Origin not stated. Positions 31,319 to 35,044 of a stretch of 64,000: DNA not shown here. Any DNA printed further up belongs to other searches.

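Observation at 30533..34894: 1141-aa orphan cytoplasmic enzyme with GH94-like phosphorylase motifs (Glu in place of the expected Asp) plus a 302-aa partner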

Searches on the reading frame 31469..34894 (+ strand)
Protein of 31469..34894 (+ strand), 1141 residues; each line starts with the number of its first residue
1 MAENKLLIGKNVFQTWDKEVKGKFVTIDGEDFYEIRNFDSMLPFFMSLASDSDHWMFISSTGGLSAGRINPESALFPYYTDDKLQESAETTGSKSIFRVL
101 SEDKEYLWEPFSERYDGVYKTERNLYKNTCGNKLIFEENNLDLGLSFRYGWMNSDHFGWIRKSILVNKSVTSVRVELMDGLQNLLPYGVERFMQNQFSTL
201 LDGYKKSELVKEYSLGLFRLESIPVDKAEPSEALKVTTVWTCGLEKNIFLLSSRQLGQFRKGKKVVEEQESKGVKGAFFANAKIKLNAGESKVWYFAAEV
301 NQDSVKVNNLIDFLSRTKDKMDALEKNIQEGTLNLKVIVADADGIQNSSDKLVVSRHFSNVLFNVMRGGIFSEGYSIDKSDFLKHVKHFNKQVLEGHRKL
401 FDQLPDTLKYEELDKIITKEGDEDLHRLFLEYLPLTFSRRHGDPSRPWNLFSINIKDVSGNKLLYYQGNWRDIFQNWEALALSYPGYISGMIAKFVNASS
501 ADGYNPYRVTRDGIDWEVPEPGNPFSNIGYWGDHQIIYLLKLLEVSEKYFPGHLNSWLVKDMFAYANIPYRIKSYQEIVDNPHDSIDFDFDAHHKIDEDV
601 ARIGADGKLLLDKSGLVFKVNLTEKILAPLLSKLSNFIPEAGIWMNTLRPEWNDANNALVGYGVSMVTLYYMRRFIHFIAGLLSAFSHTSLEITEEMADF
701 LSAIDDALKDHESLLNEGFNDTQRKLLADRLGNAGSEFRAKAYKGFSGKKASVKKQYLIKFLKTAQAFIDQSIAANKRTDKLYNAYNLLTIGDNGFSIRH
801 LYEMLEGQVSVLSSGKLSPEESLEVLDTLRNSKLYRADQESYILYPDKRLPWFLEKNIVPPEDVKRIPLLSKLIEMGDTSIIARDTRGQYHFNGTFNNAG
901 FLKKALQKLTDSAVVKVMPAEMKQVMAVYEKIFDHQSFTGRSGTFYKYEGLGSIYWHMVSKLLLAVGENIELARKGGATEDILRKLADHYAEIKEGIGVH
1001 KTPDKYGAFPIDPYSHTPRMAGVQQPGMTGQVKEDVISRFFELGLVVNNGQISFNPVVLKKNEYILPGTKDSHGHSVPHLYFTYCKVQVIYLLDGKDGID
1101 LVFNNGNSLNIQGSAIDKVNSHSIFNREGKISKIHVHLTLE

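Call 3: search_protein_families(library=pfam, proteins=[window:31469-34894:+], max_evalue=1)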
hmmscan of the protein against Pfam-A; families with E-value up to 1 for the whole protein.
window:31469-34894:+ (1141 aa): 0 families

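Call 4: search_protein_families(library=ncbifam, proteins=[window:31469-34894:+], max_evalue=1)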
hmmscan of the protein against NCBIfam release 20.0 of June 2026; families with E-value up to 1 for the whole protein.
window:31469-34894:+ (1141 aa): 1 family
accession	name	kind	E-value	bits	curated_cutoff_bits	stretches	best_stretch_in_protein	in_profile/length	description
NF058639.1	GH149_beta_1_3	equivalog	0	1643.8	1150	1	18-1138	3-1133/1134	1,3-beta-D-glucan phosphorylase, GH149 family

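Call 5: search_solved_structures(query=window:31469-34894:+, max_evalue=10, show_alignments=2)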
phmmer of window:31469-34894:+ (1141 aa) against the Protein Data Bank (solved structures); distinct sequences matched with E-value up to 10: 3.
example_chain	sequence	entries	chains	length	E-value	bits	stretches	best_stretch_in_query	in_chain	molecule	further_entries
6hq6_A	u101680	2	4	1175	0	1214.2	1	15-1138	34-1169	Bacterial beta-1,3-oligosaccharide phosphorylase | Beta-1,3-oligosaccharide phosphorylase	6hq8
9h8v_A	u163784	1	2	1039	6.5e-16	60.6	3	526-763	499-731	Cellobiose phosphorylase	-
9qqk_A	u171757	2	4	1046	1.2e-15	59.7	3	526-763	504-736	gh161 phosphorylase | GH161A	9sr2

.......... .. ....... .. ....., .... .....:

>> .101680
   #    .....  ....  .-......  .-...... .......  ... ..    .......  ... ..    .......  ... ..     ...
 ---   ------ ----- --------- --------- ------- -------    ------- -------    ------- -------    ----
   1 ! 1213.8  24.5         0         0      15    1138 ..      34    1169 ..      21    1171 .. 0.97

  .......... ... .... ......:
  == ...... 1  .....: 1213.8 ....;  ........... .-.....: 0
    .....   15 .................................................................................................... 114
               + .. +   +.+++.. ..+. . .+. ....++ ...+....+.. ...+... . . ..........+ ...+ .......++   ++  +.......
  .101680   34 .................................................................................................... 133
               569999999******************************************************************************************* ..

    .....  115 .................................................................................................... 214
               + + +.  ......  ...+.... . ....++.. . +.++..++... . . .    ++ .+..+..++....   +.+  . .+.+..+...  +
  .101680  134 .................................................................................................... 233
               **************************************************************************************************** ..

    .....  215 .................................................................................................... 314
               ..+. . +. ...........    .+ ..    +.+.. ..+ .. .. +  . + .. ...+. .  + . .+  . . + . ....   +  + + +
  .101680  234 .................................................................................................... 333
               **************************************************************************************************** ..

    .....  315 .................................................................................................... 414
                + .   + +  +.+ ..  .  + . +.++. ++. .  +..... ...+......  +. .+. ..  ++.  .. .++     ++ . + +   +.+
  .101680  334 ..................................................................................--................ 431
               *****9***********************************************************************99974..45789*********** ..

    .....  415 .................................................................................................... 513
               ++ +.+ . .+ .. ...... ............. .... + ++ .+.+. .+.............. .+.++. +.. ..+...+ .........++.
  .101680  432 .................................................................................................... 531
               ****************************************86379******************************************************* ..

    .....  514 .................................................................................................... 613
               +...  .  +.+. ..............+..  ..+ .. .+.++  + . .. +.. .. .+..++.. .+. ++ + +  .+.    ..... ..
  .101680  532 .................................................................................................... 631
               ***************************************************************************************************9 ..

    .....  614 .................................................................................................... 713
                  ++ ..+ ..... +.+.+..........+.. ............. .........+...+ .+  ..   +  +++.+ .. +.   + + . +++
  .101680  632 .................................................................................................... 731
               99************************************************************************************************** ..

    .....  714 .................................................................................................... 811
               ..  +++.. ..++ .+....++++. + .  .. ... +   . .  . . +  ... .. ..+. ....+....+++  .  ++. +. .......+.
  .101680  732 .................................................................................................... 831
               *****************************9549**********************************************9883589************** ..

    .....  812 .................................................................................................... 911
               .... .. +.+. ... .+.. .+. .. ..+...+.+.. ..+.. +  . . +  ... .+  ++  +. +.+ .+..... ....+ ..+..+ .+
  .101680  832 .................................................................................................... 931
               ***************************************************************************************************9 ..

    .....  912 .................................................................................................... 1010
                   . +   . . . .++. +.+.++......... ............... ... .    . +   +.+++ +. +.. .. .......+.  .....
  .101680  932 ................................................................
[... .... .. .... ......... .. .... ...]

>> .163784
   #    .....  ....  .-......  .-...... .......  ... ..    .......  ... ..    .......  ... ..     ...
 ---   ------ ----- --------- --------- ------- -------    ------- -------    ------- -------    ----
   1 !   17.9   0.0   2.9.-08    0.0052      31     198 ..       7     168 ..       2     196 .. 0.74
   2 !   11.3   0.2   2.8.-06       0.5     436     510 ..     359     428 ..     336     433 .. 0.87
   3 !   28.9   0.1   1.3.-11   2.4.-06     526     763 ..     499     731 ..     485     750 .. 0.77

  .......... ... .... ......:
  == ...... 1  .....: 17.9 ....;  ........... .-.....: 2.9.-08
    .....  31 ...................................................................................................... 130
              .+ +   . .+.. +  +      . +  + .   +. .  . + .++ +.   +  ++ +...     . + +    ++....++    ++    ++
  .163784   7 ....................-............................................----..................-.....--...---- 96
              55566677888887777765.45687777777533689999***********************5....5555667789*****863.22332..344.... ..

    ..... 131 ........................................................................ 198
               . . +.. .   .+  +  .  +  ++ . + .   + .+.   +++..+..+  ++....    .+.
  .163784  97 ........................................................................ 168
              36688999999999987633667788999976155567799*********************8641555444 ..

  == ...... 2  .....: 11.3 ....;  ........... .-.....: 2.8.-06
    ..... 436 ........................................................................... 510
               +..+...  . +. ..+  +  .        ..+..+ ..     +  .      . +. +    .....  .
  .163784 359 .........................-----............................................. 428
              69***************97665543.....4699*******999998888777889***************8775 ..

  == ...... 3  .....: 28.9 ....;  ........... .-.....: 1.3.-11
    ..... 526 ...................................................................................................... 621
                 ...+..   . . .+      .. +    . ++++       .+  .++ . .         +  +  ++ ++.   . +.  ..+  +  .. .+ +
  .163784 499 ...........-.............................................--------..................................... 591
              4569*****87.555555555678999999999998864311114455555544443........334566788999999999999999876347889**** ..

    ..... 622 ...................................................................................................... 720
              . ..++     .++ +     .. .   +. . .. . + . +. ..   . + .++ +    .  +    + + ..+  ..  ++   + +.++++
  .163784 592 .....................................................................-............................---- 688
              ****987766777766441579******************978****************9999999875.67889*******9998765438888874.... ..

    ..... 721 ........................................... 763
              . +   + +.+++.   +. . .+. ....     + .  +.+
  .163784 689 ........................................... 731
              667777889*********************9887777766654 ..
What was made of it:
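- On GH149 (beta-1,3-glucan phosphorylase): The alignment to 6HQ6 runs through both regions with only a 2-residue gap (call 5).
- On GH161: Only partial, weak matches to 9QQK and 9H8V (about 1e-15, three short stretches) (call 5).
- It is a full-length GH149 equivalog match and matches a solved structure (calls 4, 5).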

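Call 64: find_related_loci(query=A3, collection=metagenome_contigs, flank=6000)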
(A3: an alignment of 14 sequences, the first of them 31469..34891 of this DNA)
Query A3 (1141 aa) in metagenome_contigs; peptide patterns used: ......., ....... (x = any residue, [..] = any of these).
600 stretches matched a pattern (row limit reached: there are more); 585 encode a relative of the query (tblastn E <= 1e-3); the best 80 are kept; 80 distinct loci.
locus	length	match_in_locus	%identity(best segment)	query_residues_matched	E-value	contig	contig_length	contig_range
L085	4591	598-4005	59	1-1138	0e+0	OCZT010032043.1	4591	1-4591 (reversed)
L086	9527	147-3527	59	6-1138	0e+0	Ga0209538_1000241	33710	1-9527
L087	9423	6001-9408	59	4-1141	0e+0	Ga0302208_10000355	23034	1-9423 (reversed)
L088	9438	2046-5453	59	4-1139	0e+0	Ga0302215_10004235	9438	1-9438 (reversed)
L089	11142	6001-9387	56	2-1138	0e+0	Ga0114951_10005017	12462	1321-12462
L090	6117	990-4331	54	20-1138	0e+0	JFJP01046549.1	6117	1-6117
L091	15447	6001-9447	51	1-1138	0e+0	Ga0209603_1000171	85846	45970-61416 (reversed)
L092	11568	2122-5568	51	1-1138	0e+0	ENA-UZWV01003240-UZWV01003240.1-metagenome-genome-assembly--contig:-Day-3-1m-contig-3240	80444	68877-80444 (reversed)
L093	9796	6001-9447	52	1-1138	0e+0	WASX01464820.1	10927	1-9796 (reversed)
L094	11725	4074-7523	52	1-1138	0e+0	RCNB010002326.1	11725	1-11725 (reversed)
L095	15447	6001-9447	51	1-1138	0e+0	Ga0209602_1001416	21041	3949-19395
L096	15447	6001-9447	51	1-1138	0e+0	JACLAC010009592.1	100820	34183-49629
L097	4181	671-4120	51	1-1138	0e+0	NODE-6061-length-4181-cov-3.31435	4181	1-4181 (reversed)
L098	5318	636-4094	51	1-1141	0e+0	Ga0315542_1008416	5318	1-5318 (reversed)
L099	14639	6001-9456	51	1-1139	0e+0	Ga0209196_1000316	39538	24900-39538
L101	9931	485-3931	51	1-1138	0e+0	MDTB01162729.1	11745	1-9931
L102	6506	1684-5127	51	3-1138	0e+0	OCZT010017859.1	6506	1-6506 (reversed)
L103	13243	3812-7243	52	1-1134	0e+0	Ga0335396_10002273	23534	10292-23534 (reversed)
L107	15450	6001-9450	52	1-1138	0e+0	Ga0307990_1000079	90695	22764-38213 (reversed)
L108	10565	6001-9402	52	18-1138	0e+0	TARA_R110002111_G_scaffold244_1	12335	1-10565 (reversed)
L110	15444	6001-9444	50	1-1138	0e+0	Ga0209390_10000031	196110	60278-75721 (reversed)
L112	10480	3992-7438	51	3-1138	0e+0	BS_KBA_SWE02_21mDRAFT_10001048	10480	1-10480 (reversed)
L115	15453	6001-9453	50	1-1138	0e+0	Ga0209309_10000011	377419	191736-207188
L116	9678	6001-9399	52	19-1138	0e+0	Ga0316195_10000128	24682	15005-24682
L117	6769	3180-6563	51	21-1138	0e+0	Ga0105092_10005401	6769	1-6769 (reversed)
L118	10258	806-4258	51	1-1138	0e+0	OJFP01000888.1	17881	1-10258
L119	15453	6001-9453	50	1-1138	0e+0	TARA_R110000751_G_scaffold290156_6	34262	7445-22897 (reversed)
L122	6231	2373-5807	50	6-1138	0e+0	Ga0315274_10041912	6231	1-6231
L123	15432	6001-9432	51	2-1138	0e+0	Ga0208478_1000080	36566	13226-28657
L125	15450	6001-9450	51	1-1138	0e+0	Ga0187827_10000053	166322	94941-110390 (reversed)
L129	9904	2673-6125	51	1-1138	0e+0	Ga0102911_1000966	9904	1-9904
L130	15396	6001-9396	52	19-1138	0e+0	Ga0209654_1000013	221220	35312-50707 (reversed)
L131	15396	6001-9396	51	19-1138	0e+0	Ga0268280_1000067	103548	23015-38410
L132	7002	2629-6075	52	1-1138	0e+0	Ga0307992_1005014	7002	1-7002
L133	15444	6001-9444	50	3-1138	0e+0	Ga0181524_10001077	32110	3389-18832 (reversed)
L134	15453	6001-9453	51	1-1138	0e+0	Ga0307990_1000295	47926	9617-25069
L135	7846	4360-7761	51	18-1138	0e+0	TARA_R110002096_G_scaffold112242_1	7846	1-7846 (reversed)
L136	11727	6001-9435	50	4-1141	0e+0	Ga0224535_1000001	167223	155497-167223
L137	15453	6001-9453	51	1-1138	0e+0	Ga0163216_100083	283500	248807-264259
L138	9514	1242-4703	50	1-1141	0e+0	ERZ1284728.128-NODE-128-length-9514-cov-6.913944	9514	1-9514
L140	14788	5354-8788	50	6-1138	0e+0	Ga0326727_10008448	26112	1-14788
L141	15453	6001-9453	51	7-1138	0e+0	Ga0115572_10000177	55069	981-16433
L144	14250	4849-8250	51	17-1138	0e+0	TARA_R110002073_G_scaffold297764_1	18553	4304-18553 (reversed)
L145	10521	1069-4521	51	7-1138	0e+0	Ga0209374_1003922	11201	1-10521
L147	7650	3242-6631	50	22-1138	0e+0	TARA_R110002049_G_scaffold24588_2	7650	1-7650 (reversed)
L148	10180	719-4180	50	1-1141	0e+0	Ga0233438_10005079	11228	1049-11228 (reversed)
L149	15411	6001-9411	50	4-1138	0e+0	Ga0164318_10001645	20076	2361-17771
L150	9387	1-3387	52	21-1138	0e+0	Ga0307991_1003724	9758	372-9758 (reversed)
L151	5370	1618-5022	51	20-1138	0e+0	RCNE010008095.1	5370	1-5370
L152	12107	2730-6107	52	25-1138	0e+0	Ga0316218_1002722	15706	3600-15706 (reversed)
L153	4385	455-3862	51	17-1138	0e+0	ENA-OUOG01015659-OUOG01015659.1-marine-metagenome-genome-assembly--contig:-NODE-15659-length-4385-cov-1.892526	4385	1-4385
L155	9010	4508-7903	50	20-1138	0e+0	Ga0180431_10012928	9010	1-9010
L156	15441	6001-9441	51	3-1138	0e+0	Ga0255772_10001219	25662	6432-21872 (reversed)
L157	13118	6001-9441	51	3-1138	0e+0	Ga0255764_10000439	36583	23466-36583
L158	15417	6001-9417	49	15-1138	0e+0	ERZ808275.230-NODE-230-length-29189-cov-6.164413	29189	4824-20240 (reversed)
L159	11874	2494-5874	51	25-1138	0e+0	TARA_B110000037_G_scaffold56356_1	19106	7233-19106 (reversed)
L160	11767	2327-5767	50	4-1138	0e+0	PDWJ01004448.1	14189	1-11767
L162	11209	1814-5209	50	1-1138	0e+0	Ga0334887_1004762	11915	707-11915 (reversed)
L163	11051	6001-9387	51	23-1138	0e+0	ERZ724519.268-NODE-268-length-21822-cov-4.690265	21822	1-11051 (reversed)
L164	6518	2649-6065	49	7-1141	0e+0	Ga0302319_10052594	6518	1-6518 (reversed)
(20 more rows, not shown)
